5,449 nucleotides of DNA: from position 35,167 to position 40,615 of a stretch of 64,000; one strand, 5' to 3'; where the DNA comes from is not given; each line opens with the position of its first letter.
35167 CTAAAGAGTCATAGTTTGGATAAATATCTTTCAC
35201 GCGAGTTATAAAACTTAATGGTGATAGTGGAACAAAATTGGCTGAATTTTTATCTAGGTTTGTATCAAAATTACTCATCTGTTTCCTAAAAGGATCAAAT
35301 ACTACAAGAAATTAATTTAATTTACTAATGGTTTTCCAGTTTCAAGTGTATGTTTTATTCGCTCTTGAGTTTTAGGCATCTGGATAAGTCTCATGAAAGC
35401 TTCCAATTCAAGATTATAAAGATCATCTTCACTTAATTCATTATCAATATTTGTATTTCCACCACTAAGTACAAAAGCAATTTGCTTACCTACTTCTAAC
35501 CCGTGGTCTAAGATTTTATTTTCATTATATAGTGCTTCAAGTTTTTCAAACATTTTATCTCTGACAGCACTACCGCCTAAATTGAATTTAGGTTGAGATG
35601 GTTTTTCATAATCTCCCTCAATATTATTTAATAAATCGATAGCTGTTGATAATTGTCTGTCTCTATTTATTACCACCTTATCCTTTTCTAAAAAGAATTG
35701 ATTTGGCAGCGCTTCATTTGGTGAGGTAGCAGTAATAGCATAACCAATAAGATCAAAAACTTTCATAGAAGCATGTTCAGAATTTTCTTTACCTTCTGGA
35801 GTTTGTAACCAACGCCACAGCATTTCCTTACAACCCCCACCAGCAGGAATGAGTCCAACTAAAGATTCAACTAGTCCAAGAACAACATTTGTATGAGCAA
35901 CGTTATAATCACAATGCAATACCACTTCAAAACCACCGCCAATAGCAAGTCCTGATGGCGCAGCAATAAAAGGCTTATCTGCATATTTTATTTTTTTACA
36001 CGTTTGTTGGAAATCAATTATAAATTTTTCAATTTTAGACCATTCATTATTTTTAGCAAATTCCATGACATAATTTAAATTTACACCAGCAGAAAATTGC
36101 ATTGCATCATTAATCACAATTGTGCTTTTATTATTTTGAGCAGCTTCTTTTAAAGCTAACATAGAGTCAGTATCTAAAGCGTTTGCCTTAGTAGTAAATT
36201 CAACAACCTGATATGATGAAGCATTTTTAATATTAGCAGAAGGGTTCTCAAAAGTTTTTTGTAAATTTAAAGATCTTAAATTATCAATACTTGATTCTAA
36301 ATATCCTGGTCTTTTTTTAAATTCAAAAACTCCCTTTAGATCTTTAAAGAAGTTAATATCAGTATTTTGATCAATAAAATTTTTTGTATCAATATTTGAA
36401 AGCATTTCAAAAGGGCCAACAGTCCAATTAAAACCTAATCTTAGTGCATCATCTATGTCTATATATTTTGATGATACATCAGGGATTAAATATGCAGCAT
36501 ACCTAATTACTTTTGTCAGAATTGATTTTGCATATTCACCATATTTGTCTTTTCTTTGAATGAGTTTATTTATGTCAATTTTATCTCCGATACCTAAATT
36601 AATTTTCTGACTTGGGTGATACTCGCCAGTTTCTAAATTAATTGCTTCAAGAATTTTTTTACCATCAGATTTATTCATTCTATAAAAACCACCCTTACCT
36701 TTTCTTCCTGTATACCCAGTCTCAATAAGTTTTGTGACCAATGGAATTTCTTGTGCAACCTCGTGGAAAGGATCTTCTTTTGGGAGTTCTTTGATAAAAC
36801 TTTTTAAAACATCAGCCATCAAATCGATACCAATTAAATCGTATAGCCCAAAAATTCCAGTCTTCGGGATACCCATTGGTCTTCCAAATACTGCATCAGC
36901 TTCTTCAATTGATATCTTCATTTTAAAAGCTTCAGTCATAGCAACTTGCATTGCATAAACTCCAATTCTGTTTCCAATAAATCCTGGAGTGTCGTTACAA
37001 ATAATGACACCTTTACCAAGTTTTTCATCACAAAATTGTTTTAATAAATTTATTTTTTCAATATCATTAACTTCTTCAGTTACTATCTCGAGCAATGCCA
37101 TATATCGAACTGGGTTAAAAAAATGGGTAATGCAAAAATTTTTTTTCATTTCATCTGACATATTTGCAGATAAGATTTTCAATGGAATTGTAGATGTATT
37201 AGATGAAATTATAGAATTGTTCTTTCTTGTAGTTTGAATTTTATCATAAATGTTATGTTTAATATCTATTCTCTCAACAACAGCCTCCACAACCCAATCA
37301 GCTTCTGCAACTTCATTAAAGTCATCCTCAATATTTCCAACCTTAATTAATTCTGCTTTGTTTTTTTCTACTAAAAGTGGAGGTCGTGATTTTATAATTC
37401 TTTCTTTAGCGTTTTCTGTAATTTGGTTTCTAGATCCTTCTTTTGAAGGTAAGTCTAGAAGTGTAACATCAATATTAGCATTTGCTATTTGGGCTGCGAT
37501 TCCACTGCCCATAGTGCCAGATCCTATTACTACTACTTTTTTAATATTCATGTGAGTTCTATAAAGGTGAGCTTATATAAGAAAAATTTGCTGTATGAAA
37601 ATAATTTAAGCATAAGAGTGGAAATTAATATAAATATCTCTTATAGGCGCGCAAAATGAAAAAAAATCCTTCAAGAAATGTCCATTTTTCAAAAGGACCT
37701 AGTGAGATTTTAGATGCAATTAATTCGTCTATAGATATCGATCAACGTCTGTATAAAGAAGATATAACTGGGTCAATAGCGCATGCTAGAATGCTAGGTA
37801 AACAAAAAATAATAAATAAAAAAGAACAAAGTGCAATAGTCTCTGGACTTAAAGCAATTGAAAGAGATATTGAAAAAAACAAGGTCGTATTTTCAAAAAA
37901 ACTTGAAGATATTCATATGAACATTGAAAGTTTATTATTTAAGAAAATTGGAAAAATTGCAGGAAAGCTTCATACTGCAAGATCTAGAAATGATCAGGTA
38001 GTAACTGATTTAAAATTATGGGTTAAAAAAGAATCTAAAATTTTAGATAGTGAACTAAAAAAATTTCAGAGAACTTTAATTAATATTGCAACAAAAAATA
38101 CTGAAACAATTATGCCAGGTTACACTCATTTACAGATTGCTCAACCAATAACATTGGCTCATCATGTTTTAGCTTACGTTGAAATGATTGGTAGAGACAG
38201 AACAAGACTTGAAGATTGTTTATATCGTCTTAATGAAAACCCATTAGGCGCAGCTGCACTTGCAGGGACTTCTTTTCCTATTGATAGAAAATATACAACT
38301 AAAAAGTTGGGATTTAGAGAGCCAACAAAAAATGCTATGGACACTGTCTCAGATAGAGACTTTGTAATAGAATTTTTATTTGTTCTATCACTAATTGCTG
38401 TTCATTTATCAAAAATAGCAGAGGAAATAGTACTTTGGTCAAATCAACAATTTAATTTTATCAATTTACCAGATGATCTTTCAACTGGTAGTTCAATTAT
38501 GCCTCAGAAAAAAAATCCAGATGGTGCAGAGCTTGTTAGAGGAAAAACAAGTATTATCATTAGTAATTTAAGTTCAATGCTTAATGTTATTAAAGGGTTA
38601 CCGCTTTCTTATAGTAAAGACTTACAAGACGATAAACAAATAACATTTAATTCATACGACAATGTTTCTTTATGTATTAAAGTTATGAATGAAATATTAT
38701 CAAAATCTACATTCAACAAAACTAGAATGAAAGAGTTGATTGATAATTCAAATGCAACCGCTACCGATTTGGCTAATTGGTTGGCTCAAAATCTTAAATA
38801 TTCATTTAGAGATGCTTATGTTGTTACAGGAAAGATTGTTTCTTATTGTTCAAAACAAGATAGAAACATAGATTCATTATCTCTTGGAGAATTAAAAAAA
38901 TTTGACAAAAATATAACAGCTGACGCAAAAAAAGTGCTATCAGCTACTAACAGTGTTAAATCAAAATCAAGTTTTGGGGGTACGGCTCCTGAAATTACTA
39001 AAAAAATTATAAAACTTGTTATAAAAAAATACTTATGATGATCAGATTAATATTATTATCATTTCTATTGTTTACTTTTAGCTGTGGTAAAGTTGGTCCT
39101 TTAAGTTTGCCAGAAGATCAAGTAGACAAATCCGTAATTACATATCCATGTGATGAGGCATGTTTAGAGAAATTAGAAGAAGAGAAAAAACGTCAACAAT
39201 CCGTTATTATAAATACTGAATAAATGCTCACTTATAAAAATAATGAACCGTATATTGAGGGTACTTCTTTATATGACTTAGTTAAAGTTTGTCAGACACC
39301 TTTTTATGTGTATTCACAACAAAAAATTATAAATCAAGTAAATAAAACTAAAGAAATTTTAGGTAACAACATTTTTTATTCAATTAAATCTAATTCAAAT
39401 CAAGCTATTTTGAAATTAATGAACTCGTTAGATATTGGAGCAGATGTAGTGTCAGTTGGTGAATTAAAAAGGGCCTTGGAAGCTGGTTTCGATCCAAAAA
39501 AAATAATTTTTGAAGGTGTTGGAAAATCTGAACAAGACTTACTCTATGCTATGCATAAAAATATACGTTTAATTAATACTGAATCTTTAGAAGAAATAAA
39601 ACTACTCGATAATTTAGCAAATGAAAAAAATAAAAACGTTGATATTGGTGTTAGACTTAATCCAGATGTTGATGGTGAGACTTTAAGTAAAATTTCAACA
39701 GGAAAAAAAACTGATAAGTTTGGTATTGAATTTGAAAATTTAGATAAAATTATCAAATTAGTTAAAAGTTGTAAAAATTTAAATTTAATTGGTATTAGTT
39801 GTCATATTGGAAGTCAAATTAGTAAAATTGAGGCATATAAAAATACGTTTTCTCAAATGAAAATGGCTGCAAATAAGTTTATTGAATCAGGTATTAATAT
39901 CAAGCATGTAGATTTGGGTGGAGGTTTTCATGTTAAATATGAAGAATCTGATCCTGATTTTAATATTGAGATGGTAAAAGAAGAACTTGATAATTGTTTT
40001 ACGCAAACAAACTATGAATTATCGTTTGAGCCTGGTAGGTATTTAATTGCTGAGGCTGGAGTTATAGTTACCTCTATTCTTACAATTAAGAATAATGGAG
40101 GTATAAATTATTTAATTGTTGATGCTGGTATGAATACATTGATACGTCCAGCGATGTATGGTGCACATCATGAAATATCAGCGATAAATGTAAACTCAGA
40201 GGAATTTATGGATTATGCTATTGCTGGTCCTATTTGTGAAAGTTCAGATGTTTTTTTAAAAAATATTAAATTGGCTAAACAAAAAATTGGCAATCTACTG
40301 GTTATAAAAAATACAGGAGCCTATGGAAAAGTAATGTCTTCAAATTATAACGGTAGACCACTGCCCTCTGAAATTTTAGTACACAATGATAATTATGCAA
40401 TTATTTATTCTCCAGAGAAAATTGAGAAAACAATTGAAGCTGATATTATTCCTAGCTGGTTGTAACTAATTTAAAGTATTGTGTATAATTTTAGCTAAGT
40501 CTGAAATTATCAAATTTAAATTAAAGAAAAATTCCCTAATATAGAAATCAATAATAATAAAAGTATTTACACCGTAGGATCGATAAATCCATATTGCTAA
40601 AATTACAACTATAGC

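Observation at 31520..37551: Coupled dmdB-like ligase, metY and alpha/beta hydrolase operon: candidate MMPA/methanethiol-to-methionine module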

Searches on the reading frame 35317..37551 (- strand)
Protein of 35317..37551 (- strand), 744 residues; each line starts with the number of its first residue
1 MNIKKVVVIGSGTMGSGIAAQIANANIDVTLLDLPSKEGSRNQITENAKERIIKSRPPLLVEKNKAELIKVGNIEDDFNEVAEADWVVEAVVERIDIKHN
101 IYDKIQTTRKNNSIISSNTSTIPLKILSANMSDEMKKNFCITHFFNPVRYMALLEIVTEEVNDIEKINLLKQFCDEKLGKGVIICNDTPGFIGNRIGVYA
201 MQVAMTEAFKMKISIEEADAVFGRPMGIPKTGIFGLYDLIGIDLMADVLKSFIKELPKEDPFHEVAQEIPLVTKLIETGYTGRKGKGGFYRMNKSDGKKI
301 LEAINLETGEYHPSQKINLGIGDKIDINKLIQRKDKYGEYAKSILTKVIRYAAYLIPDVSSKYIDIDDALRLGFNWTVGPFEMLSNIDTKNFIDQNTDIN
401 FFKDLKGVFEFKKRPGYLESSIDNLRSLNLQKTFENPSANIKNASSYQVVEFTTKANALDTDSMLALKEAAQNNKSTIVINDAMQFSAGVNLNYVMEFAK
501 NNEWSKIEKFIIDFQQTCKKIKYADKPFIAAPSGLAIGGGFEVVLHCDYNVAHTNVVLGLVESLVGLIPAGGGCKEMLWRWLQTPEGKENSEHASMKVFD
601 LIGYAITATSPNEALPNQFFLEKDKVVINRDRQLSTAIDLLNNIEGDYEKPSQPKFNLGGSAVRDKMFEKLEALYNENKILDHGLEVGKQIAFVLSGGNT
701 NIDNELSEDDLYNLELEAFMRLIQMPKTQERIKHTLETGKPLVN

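Call 3: search_protein_families(library=ncbifam, proteins=[window:35317-37551:-])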
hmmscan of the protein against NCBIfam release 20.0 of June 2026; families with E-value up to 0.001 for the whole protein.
window:35317-37551:- (744 aa): 69 families (the best 25 are shown)
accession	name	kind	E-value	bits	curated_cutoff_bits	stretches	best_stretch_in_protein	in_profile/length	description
NF052272.1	Staph_FadB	exception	3.9e-145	484.9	999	1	1-744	1-752/752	3-hydroxyacyl-CoA dehydrogenase/crotonase FadB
NF008727.0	PRK11730.1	equivalog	3.6e-52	177.7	870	2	2-296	312-596/717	fatty acid oxidation complex subunit alpha FadB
NF008363.0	PRK11154.1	equivalog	1.8e-47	161.9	869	2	2-298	308-595/708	fatty acid oxidation complex subunit alpha FadJ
NF004474.0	PRK05808.1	subfamily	5.2e-47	160.5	408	1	1-291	1-281/283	3-hydroxybutyryl-CoA dehydrogenase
NF006124.0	PRK08268.1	subfamily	7.4e-47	160.4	508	1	2-297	6-292/507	3-hydroxyacyl-CoA dehydrogenase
TIGR02441.1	fa_ox_alpha_mit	equivalog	9.2e-44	149.6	964.65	2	2-305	334-624/737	fatty acid oxidation complex subunit alpha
TIGR02437.1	FadB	equivalog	9.5e-43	146.5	933.55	2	4-294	314-594/714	fatty acid oxidation complex subunit alpha FadB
NF006722.0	PRK09260.1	equivalog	1.1e-42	146.2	429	1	3-296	2-285/289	3-hydroxyacyl-CoA dehydrogenase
NF005875.0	PRK07819.1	subfamily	3.1e-40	138.4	319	1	2-291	4-285/287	3-hydroxybutyryl-CoA dehydrogenase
NF005715.0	PRK07530.1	equivalog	3.2e-40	138.3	420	1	1-293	2-284/292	3-hydroxybutyryl-CoA dehydrogenase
TIGR02279.1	PaaC-3OHAcCoADH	equivalog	6e-38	130.9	669.4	1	2-300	4-293/503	3-hydroxyacyl-CoA dehydrogenase PaaH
TIGR02440.1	FadJ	equivalog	1.6e-35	122.6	968.45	2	2-301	303-590/699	fatty acid oxidation complex subunit alpha FadJ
NF004699.0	PRK06035.1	equivalog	3.1e-34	118.5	500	1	1-293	1-291/294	3-hydroxyacyl-CoA dehydrogenase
NF006143.0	PRK08293.1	equivalog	1.7e-33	116.2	312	1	1-293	2-288/291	3-hydroxyacyl-CoA dehydrogenase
NF042925.1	FHMPC_DH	equivalog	4.2e-29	101.8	500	1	5-294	2-282/304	5-formyl-3-hydroxy-2-methylpyridine 4-carboxylate 5-dehydrogenase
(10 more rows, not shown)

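Call 4: search_protein_families(library=pfam, proteins=[window:35317-37551:-])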
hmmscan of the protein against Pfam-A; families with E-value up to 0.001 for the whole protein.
window:35317-37551:- (744 aa): 4 families
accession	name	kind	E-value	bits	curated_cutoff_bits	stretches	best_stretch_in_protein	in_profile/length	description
PF02737.24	3HCDH_N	-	1.7e-42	145.8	22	1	5-188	1-180/180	3-hydroxyacyl-CoA dehydrogenase, NAD binding domain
PF00725.27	3HCDH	-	4.2e-18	66.1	22.1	1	190-291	1-96/97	3-hydroxyacyl-CoA dehydrogenase, C-terminal domain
PF00378.25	ECH_1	-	3.3e-13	50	27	1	461-574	26-137/251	Enoyl-CoA hydratase/isomerase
PF16113.10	ECH_2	-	4.1e-11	43.4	27.2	1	456-573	12-135/335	Enoyl-CoA hydratase/isomerase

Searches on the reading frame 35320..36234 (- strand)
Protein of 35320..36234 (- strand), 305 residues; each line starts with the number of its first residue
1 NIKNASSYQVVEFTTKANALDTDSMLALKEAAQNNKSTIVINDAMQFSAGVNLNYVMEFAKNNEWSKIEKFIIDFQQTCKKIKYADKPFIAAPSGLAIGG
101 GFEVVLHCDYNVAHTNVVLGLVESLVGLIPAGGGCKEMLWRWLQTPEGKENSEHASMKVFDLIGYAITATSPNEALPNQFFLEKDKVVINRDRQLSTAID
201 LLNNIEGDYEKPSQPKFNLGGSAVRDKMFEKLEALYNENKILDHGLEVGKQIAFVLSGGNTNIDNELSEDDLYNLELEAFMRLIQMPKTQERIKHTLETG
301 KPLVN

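Call 77: search_solved_structures(query=window:35320-36234:-, max_evalue=0.00001, show_alignments=1)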
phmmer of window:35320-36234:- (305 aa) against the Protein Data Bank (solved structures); distinct sequences matched with E-value up to 0.00001: 42.
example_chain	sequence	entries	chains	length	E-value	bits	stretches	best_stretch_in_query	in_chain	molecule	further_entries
5jbw_A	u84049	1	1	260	4.1e-11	46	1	45-138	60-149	3-hydroxybutyryl-CoA dehydratase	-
5jbx_A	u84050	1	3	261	4.2e-11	46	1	45-138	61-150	3-hydroxybutyryl-CoA dehydratase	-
1hzd_A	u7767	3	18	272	1.2e-10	44.5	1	37-137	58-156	AU-BINDING PROTEIN/ENOYL-COA HYDRATASE | Methylglutaconyl-CoA hydratase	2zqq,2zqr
3kqf_A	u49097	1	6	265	3.5e-10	43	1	45-137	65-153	Enoyl-CoA hydratase/isomerase family protein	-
4jfc_A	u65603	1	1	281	8.1e-10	41.8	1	30-137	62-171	Enoyl-CoA hydratase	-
4jyl_A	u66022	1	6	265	5.2e-09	39.2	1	15-134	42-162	Enoyl-CoA hydratase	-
9ula_A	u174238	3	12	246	5.9e-09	39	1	16-145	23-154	Enoyl-CoA hydratase/isomerase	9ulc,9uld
28bq_A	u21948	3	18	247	5.9e-09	39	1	16-145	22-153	Enoyl-CoA hydratase/isomerase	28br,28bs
7eum_C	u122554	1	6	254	6.1e-09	38.9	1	16-145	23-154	Enoyl-CoA hydratase/isomerase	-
5wyb_B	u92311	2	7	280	7.1e-09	38.7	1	16-140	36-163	Probable enoyl-CoA hydratase/isomerase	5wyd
3pea_A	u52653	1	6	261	1.1e-08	38.1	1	30-137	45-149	Enoyl-CoA hydratase/isomerase family protein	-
5z7r_A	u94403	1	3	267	1.4e-08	37.8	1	46-138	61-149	Short-chain-enoyl-CoA hydratase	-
6dv2_G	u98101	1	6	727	1.5e-08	37.7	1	36-137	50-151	Trifunctional enzyme subunit alpha, mitochondrial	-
2pbp_A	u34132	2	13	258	1.5e-08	37.6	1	33-138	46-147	Enoyl-CoA hydratase subunit I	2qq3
5zqz_A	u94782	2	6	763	1.6e-08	37.6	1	36-137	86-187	Trifunctional enzyme subunit alpha, mitochondrial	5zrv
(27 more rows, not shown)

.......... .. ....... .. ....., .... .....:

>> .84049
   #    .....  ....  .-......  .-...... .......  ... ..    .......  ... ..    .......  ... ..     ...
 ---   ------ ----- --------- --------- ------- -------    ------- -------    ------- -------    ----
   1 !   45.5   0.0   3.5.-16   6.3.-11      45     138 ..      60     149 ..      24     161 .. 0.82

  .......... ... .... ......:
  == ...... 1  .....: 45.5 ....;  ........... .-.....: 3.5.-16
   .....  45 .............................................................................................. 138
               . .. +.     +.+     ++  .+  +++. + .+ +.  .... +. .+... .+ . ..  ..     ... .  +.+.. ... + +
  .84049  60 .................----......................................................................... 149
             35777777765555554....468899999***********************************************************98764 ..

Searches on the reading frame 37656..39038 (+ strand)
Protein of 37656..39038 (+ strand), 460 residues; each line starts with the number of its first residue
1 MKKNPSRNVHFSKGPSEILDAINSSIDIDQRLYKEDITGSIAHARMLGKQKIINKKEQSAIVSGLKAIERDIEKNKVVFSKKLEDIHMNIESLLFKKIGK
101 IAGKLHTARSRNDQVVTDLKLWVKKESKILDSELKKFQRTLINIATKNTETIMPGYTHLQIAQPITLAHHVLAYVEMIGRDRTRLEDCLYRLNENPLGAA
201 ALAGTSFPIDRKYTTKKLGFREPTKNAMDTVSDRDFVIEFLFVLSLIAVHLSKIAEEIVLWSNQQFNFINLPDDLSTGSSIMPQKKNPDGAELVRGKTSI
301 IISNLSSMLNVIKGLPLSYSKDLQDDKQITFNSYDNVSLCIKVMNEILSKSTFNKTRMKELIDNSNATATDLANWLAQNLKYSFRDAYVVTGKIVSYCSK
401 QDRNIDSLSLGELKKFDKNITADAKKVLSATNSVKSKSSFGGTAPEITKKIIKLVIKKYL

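Call 3: search_protein_families(library=ncbifam, proteins=[window:37656-39038:+])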
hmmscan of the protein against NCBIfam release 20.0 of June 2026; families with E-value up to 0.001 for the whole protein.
window:37656-39038:+ (460 aa): 19 families
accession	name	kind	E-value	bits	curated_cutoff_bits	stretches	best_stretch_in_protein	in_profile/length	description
TIGR00838.1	argH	equivalog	3.2e-163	543.9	279.5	1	9-454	4-449/455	argininosuccinate lyase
NF008964.0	PRK12308.1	equivalog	3.4e-129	432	657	1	10-457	7-454/624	argininosuccinate lyase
NF002563.0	PRK02186.1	subfamily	2.3e-68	231.3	625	1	40-404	443-810/890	argininosuccinate lyase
NF052535.1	CoM_syn_XcbC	exception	2.6e-59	201.3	575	1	13-452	14-458/495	2-phosphosulfolactate phosphatase XcbC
NF005218.0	PRK06705.1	equivalog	1.3e-55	189.1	883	1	35-453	40-465/502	argininosuccinate lyase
NF005000.0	PRK06389.1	equivalog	3.5e-41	141.7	388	1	22-421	21-414/434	argininosuccinate lyase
TIGR00928.1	purB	equivalog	2.3e-24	86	326.2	1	90-450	76-434/436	adenylosuccinate lyase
NF008909.0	PRK12273.1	subfamily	3.6e-24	85.5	510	1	107-407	139-449/474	aspartate ammonia-lyase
TIGR02426.1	protocat_pcaB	equivalog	1.3e-22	80.2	355.75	1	44-306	32-293/338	3-carboxy-cis,cis-muconate cycloisomerase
NF004631.0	PRK05975.1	equivalog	3.4e-19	69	371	1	42-294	39-288/352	3-carboxy-cis,cis-muconate cycloisomerase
NF052536.2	CoM_syn_XcbD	exception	6.1e-19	68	600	1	117-363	113-361/443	3-sulfopropionylcysteine synthase XcbD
NF006500.1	PRK08937.2-4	subfamily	9.4e-18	64.2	626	1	111-299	107-297/448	adenylosuccinate lyase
TIGR00839.1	aspA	equivalog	2e-17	63.3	681.2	1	104-378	131-415/468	aspartate ammonia-lyase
NF006554.0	PRK09053.1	equivalog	7e-16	58.1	595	1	110-295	108-295/453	3-carboxy-cis,cis-muconate cycloisomerase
TIGR00979.1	fumC_II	equivalog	8.7e-15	54.4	664.75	1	107-304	133-340/458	class II fumarate hydratase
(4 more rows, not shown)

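Call 4: search_protein_families(library=pfam, proteins=[window:37656-39038:+])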
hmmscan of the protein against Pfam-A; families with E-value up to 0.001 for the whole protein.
window:37656-39038:+ (460 aa): 2 families
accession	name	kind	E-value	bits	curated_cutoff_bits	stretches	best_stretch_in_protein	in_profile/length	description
PF00206.25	Lyase_1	-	1e-69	235.8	27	1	16-299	8-308/312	Lyase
PF14698.11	ASL_C2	-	5e-18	65.8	27.3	1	367-435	2-69/69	Argininosuccinate lyase C-terminal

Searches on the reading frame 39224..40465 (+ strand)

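Call 3: search_protein_families(library=ncbifam, proteins=[window:39224-40465:+])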
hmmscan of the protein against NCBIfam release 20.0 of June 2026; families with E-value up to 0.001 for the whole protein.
window:39224-40465:+ (413 aa): 9 families
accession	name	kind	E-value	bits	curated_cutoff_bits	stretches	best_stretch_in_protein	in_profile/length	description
TIGR01048.1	lysA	equivalog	3.6e-126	421.1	297.9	1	5-407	5-416/417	diaminopimelate decarboxylase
NF006515.0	PRK08961.1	equivalog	2e-74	251.1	802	1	23-386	501-859/861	bifunctional aspartate kinase/diaminopimelate decarboxylase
TIGR03099.1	dCO2ase_PEP1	hypoth_equivalog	4e-67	227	478.45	1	4-386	3-398/398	pyridoxal-dependent decarboxylase, exosortase A system-associated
NF052544.1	OrLyDeCDokD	equivalog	7e-49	166.7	700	1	4-408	21-460/461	ornithine/lysine decarboxylase DokD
NF041039.1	FslC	exception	1.1e-27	96.9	500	1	48-394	55-412/418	rhizoferrin biosystnesis N-citrylornithine decarboxylase FslC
TIGR01047.1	nspC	equivalog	2.1e-18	66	409.05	1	24-390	2-363/380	carboxynorspermidine decarboxylase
NF003763.0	PRK05354.1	equivalog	5.3e-18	64.9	369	1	51-290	101-361/636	biosynthetic arginine decarboxylase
TIGR01273.1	speA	equivalog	1.1e-14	53.9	624.1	1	51-290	94-353/624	arginine decarboxylase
TIGR00044.1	TIGR00044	hypoth_equivalog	0.00011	21.9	106.25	1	109-219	82-188/229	YggS family pyridoxal phosphate-dependent enzyme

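Call 4: search_protein_families(library=pfam, proteins=[window:39224-40465:+])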
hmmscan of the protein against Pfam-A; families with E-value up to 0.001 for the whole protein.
window:39224-40465:+ (413 aa): 3 families
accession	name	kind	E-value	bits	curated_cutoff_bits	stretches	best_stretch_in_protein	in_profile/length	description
PF02784.22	Orn_Arg_deC_N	-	7.8e-57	192.9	23.4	1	33-276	2-247/247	Pyridoxal-dependent decarboxylase, pyridoxal binding domain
PF00278.28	Orn_DAP_Arg_deC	-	8.5e-24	84.1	23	1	27-365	1-95/95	Pyridoxal-dependent decarboxylase, C-terminal sheet domain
PF01168.26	Ala_racemase_N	-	7.2e-07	29.6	24.1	1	35-230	6-192/220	Alanine racemase, N-terminal domain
